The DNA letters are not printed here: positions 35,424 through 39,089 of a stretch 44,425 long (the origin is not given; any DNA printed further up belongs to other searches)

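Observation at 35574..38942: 1122-aa virion-module protein combining a ParB-like DGxHR domain with a possible ADP-ribosyltransferase-like C-terminus (polyvalent-protein architecture)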

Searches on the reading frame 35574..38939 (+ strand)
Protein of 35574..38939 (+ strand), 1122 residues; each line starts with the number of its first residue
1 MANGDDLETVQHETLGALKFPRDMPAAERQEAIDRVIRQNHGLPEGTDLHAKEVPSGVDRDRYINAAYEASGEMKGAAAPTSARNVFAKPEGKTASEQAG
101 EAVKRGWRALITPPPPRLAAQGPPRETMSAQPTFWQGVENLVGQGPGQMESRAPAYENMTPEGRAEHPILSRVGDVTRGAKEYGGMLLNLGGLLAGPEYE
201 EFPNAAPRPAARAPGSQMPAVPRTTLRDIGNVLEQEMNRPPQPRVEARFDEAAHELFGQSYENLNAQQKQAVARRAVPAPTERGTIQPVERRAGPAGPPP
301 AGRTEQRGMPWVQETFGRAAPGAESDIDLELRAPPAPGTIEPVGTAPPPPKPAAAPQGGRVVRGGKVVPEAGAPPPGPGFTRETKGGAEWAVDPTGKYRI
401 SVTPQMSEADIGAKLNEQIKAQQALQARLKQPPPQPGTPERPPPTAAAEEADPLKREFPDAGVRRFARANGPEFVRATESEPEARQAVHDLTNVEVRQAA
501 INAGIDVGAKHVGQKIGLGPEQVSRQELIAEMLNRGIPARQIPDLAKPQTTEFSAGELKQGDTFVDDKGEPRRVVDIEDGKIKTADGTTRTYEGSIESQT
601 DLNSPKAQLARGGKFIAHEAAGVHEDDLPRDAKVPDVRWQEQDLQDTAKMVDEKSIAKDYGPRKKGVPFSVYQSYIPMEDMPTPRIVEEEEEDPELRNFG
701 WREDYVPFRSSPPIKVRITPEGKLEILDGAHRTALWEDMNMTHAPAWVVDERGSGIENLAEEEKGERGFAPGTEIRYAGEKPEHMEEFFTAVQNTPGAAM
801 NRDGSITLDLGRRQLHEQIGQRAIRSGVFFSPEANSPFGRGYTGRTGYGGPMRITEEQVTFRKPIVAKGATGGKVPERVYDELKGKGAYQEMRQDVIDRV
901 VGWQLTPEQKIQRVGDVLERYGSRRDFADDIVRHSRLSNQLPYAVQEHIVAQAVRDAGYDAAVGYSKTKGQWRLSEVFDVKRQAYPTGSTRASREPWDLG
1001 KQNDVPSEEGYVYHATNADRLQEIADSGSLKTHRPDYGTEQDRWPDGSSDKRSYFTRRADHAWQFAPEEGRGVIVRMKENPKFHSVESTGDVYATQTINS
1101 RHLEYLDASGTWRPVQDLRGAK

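Call 3: search_protein_families(library=pfam, proteins=[window:35574-38939:+], max_evalue=1)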
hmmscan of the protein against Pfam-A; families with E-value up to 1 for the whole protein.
window:35574-38939:+ (1122 aa): 0 families

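Call 4: search_protein_families(library=phrogs, proteins=[window:35574-38939:+], max_evalue=0.01)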
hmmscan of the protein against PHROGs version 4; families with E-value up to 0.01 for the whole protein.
window:35574-38939:+ (1122 aa): 1 family
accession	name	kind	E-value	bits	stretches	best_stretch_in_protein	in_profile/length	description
phrog_3147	-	unknown function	6.1e-20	72.6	1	1002-1116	458-573/575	-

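Call 5: search_dna_similar(query=window:35574-38939:+, collection=phages, mode=protein, max_rows=30)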
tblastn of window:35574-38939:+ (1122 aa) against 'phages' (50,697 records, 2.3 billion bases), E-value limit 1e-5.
Records with a match: 193; places in all: 193; records where one place covers at least 80% of the query: 0.
Best place of each record, by identity: <60% 193.
By first word of the organism name: Mycobacterium 192; Mycolicibacterium 1.
By host as written in the record: Mycobacterium smegmatis mc2 155 147; Mycobacterium smegmatis mc#155 23; Mycobacterium sp. 6; Mycobacterium smegmatis mc2155 4; - 4; Mycobacterium smegmatius mc2 155 3; Mycobacterium 2; Mycobacterium smegmatis SN2 2; and 2 more.
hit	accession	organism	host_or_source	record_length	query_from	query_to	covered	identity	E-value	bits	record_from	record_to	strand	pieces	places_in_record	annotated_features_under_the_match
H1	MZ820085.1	Mycobacterium phage ScoobyDoobyDoo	Mycobacterium smegmatis mc2 155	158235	1005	1117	10%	40.4%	7e-16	89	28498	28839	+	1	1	74: hypothetical protein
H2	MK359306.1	Mycobacterium phage Norm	Mycobacterium smegmatis mc2 155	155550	1005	1117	10%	40.4%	8e-16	89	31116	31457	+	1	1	84: hypothetical protein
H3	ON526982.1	Mycobacterium phage Guwapp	Mycobacterium smegmatis mc2 155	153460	1005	1117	10%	40.4%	9e-16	89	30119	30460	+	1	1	82: hypothetical protein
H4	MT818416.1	Mycobacterium phage BackyardAgain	Mycobacterium smegmatis mc#155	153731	1005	1117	10%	40.4%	9e-16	89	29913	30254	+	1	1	80: hypothetical protein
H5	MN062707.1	Mycobacterium phage Grungle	Mycobacterium smegmatis mc2 155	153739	1005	1117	10%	40.4%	9e-16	89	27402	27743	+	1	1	71: hypothetical protein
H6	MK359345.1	Mycobacterium phage QBert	Mycobacterium smegmatis mc2 155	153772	1005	1117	10%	40.4%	9e-16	89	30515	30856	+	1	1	77: hypothetical protein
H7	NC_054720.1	Mycobacterium phage QBert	Mycobacterium smegmatis mc2 155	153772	1005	1117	10%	40.4%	9e-16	89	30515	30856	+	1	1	77: hypothetical protein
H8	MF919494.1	Mycobacterium phage BeanWater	Mycobacterium smegmatis mc2 155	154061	1005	1117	10%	40.4%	9e-16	89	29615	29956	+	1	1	hypothetical protein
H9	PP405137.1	Mycobacterium phage Ngannou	Mycobacterium smegmatis mc2 155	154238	1005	1117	10%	40.4%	9e-16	89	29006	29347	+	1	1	79: ParB-like nuclease domain protein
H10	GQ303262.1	Mycobacterium phage LRRHood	Mycobacterium smegmatis mc2 155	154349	1005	1117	10%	40.4%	9e-16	89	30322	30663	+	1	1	77: hypothetical protein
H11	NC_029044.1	Mycobacterium phage Breeniome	Mycobacterium smegmatis mc2 155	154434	1005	1117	10%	40.4%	9e-16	89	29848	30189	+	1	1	83: ParB-like domain protein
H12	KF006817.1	Mycobacterium phage Breeniome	Mycobacterium smegmatis mc2 155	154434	1005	1117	10%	40.4%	9e-16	89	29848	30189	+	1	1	83: hypothetical protein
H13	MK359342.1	Mycobacterium phage ShiaLabeouf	Mycobacterium smegmatis mc2 155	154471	1005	1117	10%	40.4%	9e-16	89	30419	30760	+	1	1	83: hypothetical protein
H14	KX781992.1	Mycobacterium phage Gabriel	Mycobacterium smegmatis mc2 155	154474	1005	1117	10%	40.4%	9e-16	89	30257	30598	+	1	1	hypothetical protein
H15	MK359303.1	Mycobacterium phage Shnickers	Mycobacterium smegmatis mc2 155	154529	1005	1117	10%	40.4%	9e-16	89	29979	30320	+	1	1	83: hypothetical protein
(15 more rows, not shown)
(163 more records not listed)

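Call 6: search_solved_structures(query=window:35574-38939:+, max_evalue=10, show_alignments=3)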
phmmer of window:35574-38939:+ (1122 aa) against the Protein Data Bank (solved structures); distinct sequences matched with E-value up to 10: 9.
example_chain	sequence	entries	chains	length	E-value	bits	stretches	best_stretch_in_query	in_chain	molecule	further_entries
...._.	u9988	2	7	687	0.62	11.5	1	1032-1100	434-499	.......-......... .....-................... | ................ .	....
6kzb_A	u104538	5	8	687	0.62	11.5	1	1032-1100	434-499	Protein-glutamine gamma-glutamyltransferase 2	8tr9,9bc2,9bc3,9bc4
3s3j_A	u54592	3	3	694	0.63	11.5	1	1032-1100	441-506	Protein-glutamine gamma-glutamyltransferase 2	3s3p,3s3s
4pyg_A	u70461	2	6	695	0.63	11.5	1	1032-1100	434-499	Protein-glutamine gamma-glutamyltransferase 2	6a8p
3ly6_A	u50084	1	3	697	0.64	11.5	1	1032-1100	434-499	Protein-glutamine gamma-glutamyltransferase 2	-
5jpq_S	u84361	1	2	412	0.64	11.4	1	658-714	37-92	Pre mRNA splicing protein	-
30uc_A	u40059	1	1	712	0.66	11.4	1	1032-1100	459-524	Protein-glutamine gamma-glutamyltransferase 2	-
3id6_A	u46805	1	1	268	0.76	11.2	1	657-714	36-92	Pre mRNA splicing protein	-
3id5_A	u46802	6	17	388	1.4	10.4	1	658-714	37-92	Pre mRNA splicing protein | C/D box methylation guide ribonucleoprotein complex aNOP56 subunit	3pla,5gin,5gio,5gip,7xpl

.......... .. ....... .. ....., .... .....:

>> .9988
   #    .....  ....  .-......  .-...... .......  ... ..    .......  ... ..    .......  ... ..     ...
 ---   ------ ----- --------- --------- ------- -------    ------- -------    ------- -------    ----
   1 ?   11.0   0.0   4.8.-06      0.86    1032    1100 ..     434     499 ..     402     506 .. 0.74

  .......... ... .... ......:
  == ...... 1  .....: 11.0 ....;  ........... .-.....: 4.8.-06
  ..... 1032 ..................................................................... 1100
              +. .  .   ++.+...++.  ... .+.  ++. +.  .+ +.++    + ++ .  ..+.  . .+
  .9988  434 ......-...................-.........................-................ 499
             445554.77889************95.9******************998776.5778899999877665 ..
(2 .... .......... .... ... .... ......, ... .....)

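Call 7: search_protein_families(library=ncbifam, proteins=[window:35574-38939:+], max_evalue=1)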
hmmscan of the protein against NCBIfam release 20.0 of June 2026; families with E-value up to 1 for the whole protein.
window:35574-38939:+ (1122 aa): 0 families

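Call 8: get_annotated_region(hit=H9, flank=5000)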
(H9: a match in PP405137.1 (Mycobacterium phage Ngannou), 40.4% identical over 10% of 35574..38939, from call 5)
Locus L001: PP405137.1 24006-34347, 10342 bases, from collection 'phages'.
description: Mycobacterium phage Ngannou, complete genome.
organism: Mycobacterium phage Ngannou (NCBI taxid 3128116)
taxonomy: Viruses; Duplodnaviria; Heunggongvirae; Uroviricota; Caudoviricetes; Ceeclamvirinae; Bixzunavirus
host: Mycobacterium smegmatis mc2 155; source: soil; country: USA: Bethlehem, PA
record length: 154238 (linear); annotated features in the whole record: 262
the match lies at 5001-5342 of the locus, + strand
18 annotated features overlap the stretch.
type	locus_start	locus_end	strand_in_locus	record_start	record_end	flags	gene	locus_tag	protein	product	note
CDS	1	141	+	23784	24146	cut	69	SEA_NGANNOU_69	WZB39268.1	hypothetical protein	-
CDS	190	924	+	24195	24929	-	70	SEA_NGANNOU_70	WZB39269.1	hypothetical protein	-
CDS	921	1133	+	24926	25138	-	71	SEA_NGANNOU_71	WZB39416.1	hypothetical protein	-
CDS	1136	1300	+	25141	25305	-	72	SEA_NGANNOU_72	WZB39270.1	hypothetical protein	-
CDS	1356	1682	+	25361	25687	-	73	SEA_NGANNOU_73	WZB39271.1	hypothetical protein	-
CDS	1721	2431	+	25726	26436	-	74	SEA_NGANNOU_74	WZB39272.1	hypothetical protein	-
CDS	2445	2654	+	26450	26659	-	75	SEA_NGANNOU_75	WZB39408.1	hypothetical protein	-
CDS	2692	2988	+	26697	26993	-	76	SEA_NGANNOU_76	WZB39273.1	hypothetical protein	-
CDS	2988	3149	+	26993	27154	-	77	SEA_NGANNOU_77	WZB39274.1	hypothetical protein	-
CDS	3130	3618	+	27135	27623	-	78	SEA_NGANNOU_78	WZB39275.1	hypothetical protein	-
CDS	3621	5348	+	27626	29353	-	79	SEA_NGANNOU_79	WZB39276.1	ParB-like nuclease domain protein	-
tRNA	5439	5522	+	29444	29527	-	80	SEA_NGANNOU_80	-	tRNA-Ser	tRNA-Ser(gct)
tRNA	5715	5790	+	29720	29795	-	81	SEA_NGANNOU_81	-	tRNA-Leu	tRNA-Leu(cag)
tRNA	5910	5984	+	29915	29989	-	82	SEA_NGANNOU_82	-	tRNA-Leu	tRNA-Leu(gag)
tRNA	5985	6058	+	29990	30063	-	83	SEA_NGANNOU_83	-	tRNA-Leu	tRNA-Leu(caa)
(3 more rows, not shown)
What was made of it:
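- Closest known: Cluster C. Different: It belongs to a 154-kb myovirus and sits upstream of tRNAs and the portal gene (call 8).
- The mycobacteriophage homologue sits among small early-type genes and tRNAs upstream of the portal gene (call 8).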

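Call 9: find_homologous_proteins(query=window:35574-38939:+, max_evalue=0.001)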
Query window:35574-38939:+ (1122 aa): 12 proteins with E <= 0.001 among 8000 candidates.
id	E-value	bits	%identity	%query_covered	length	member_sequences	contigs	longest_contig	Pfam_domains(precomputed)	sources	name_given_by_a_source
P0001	0.0e+0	2546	100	100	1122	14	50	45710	-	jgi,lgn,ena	jgi:hypothetical protein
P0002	1.1e-228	781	53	71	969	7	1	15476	-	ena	-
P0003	9.3e-210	718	77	34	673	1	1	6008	-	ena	-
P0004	2.2e-165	571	61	42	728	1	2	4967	-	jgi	jgi:hypothetical protein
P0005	1.4e-61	227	56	13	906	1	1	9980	-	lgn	-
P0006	2.2e-55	207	62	16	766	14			-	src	-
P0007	1.3e-52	198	61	7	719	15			-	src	-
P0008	7.3e-46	175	60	16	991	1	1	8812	-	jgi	jgi:hypothetical protein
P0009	1.4e-42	164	53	13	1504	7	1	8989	-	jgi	jgi:hypothetical protein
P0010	3.3e-28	117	52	13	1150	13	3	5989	-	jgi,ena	-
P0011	9.9e-28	115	64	9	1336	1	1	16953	-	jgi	jgi:hypothetical protein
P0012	3.8e-24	103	36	29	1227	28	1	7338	-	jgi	-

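Call 10: search_protein_families(library=pfam, proteins=[L001:3621-5345:+, P0002, P0004, P0005, P0008, P0009, P0010, P0011, P0012], max_evalue=0.1)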
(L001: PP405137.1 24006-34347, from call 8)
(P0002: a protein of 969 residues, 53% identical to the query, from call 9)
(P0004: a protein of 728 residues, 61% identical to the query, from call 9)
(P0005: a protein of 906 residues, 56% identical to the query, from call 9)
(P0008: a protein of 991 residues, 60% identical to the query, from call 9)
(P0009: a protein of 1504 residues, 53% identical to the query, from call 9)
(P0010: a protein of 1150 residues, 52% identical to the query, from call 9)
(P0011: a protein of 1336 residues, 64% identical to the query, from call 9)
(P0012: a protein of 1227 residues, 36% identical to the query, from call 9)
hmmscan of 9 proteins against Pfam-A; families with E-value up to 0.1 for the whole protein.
L001:3621-5345:+ (575 aa): 0 families

P0002 (969 aa): 0 families

P0004 (728 aa): 1 family
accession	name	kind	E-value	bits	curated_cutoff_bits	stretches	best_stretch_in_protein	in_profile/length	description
PF24161.1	CCDC39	-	0.047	12.1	27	1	474-552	732-806/925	Coiled-coil domain-containing protein 39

P0005 (906 aa): 1 family
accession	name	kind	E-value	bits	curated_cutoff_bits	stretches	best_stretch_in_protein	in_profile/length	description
PF13618.11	Gluconate_2-dh3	-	0.016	16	23.4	1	219-257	53-89/135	Gluconate 2-dehydrogenase subunit 3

P0008 (991 aa): 0 families

P0009 (1504 aa): 0 families

P0010 (1150 aa): 0 families

P0011 (1336 aa): 0 families

P0012 (1227 aa): 0 families

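Call 50: search_protein_families(library=pfam, proteins=[L001:3621-5345:+], max_evalue=10)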
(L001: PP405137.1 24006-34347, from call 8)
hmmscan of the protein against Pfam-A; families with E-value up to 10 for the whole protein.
L001:3621-5345:+ (575 aa): 1 family
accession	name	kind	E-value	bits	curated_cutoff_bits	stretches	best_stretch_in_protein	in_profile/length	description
PF16509.11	KORA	-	0.31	11.7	26.7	1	274-296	23-45/84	TrfB plasmid transcriptional repressor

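Call 57: find_encoding_contigs(protein=P0001, flank=10000, max_places=4)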
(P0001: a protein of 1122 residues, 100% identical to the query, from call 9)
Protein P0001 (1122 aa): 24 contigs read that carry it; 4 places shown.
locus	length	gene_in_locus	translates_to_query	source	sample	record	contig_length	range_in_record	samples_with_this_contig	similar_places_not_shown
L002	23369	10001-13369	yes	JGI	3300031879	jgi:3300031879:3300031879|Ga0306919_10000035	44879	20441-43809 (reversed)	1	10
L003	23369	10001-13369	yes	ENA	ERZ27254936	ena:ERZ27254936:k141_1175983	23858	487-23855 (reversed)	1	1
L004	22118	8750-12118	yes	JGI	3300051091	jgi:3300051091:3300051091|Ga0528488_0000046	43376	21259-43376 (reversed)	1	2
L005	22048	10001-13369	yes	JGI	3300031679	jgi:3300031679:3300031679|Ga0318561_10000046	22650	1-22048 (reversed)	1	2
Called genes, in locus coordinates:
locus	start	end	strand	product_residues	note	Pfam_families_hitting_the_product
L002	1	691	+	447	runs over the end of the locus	-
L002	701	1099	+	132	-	-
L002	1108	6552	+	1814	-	-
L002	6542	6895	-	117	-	-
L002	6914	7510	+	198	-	-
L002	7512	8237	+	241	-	-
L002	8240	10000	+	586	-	-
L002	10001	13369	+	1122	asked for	-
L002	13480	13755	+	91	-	-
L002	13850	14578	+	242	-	-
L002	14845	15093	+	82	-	-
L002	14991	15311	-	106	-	-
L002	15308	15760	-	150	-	-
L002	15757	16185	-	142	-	-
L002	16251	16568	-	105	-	-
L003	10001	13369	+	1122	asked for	-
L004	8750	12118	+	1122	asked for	-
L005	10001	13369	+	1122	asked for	-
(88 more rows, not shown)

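Call 81: search_protein_families(library=phrogs, proteins=[P0005, P0006, P0007, P0008, P0009, P0010, P0011, P0012], max_evalue=0.001)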
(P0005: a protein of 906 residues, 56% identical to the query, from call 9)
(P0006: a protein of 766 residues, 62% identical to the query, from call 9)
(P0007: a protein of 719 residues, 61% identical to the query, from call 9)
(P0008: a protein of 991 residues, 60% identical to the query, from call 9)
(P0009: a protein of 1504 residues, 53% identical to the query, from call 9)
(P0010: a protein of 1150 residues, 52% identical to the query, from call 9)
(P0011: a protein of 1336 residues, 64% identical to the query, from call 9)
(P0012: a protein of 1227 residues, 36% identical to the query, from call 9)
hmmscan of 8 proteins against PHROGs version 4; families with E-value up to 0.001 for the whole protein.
P0005 (906 aa): 0 families

P0006 (766 aa): 0 families

P0007 (719 aa): 0 families

P0008 (991 aa): 0 families

P0009 (1504 aa): 0 families

P0010 (1150 aa): 0 families

P0011 (1336 aa): 0 families

P0012 (1227 aa): 0 families
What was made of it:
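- There are no PHROG or Pfam structural hits for this protein, its 241- and 586-aa neighbours, or eight large relatives sharing the M435 module (calls 3, 4, 81).
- Tried and rejected: PHROG scan of eight large relatives sharing M435 (call 81).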

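Call 82: find_encoding_contigs(protein=P0002, flank=10000, max_places=1)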
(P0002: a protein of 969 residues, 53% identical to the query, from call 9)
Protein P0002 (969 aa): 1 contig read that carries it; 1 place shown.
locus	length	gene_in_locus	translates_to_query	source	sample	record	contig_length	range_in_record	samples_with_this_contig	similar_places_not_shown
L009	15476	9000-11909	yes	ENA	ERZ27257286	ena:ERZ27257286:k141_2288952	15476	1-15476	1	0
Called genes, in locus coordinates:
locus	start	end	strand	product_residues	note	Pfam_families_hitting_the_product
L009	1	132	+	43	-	?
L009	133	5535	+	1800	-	-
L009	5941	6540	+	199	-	-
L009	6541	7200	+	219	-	-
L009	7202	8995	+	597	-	-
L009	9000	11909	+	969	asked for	-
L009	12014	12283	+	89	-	-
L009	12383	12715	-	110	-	-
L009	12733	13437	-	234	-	-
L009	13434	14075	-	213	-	-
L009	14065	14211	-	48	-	-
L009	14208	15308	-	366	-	-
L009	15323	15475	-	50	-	?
